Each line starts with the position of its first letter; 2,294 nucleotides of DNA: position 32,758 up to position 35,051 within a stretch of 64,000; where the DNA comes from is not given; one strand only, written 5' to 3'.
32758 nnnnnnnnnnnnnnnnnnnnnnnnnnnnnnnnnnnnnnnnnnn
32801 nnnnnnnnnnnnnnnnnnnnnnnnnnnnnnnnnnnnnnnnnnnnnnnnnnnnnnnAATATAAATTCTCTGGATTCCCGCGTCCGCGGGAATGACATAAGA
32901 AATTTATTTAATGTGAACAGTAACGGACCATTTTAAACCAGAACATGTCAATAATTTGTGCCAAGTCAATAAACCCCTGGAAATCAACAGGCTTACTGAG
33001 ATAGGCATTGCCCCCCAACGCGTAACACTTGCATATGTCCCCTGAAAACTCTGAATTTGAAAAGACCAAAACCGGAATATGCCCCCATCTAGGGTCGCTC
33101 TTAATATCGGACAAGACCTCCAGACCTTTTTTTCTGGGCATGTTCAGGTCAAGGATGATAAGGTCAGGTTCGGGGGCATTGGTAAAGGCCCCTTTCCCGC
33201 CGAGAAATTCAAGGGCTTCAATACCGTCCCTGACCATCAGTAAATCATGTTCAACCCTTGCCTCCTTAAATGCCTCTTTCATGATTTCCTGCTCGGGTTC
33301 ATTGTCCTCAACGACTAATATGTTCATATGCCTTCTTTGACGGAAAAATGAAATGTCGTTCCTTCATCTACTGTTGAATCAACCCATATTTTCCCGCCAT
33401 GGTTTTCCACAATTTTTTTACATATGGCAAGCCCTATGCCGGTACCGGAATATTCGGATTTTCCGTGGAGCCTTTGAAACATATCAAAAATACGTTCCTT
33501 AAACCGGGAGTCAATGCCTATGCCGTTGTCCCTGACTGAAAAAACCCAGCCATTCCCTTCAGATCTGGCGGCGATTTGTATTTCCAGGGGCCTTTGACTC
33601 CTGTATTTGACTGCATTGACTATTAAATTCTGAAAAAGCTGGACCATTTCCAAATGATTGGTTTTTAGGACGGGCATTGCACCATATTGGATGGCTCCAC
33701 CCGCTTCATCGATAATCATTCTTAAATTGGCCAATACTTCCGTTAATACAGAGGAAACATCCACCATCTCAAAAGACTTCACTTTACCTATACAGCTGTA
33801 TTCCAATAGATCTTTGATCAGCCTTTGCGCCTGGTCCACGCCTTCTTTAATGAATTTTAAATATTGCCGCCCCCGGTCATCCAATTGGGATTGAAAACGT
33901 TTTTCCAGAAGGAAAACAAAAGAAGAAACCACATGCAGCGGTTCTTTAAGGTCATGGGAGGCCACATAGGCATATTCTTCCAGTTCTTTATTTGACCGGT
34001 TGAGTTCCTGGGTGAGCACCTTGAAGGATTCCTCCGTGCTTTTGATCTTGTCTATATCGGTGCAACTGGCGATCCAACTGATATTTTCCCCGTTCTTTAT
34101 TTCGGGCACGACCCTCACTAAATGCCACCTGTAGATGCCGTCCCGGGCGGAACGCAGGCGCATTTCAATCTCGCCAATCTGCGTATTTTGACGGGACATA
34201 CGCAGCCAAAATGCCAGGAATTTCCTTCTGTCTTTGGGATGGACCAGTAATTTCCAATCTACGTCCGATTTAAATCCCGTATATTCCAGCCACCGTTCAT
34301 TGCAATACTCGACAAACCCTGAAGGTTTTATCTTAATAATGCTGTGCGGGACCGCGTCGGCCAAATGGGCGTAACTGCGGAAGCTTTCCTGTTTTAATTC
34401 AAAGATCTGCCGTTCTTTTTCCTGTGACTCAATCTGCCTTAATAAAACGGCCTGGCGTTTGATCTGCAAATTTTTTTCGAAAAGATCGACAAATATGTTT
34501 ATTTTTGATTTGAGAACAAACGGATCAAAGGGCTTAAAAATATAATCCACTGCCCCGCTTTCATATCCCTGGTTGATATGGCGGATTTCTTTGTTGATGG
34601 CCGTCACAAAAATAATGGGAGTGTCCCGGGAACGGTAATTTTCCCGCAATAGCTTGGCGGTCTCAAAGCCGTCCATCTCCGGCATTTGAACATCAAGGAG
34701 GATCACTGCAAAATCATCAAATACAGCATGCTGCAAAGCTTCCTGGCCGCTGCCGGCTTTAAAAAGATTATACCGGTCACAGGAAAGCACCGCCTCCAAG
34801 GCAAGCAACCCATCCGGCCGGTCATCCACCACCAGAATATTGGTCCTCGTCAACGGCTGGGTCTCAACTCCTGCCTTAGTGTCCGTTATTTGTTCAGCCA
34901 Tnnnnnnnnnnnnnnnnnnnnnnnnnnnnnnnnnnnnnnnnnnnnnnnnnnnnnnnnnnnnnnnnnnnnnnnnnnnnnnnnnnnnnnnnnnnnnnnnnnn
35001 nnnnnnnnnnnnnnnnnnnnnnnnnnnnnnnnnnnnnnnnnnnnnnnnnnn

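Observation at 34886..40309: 1,807-aa soluble kinase built on a 3.5-kb in-frame array of 276-bp HAMP repeats, resembling fungal group III (Nik1/Os-1) kinases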

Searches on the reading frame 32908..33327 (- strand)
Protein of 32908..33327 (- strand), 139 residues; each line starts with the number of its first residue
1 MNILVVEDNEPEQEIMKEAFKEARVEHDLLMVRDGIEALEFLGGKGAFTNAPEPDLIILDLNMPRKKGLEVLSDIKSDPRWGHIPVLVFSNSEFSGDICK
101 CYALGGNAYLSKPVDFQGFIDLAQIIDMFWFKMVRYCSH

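Call 35: search_protein_families(library=pfam, proteins=[window:32908-33327:-], max_evalue=0.001)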
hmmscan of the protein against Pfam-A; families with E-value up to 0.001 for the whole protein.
window:32908-33327:- (139 aa): 1 family
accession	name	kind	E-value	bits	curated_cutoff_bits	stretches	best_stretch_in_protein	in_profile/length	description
PF00072.30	Response_reg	-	5.4e-17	62.4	30.2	1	3-120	1-107/111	Response regulator receiver domain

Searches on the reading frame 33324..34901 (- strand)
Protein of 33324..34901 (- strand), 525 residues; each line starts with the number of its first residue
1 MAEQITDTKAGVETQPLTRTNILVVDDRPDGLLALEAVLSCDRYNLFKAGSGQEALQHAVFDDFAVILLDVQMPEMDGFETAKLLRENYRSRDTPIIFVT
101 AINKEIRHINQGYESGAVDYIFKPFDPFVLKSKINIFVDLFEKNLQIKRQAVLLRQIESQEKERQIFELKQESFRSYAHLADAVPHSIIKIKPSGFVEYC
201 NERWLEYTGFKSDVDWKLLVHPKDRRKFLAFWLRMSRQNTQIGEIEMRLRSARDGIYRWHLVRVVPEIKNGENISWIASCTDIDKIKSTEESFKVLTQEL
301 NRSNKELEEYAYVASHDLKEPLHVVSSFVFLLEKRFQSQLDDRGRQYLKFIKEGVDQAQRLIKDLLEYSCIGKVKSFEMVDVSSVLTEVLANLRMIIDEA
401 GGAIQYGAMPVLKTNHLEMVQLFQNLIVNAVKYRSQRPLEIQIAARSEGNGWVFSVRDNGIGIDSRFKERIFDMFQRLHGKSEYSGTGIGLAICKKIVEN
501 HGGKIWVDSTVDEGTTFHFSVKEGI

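Call 35: search_protein_families(library=pfam, proteins=[window:33324-34901:-], max_evalue=0.001)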
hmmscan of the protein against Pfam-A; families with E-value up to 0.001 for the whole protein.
window:33324-34901:- (525 aa): 5 families
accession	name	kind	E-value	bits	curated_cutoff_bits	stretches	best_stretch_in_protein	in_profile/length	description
PF02518.31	HATPase_c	-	7.3e-28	97.7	26.4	1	418-523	5-109/111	Histidine kinase-, DNA gyrase B-, and HSP90-like ATPase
PF00072.30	Response_reg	-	1.6e-23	83.4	30.2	1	22-134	1-110/111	Response regulator receiver domain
PF00512.31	HisKA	-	8.8e-12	45.3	26.9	1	309-371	4-63/66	His Kinase A (phospho-acceptor) domain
PF08447.18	PAS_3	-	3.9e-06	27.5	25.6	1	198-277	2-86/89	PAS fold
PF13426.13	PAS_9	-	0.00042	21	27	0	186-283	2-101/103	PAS domain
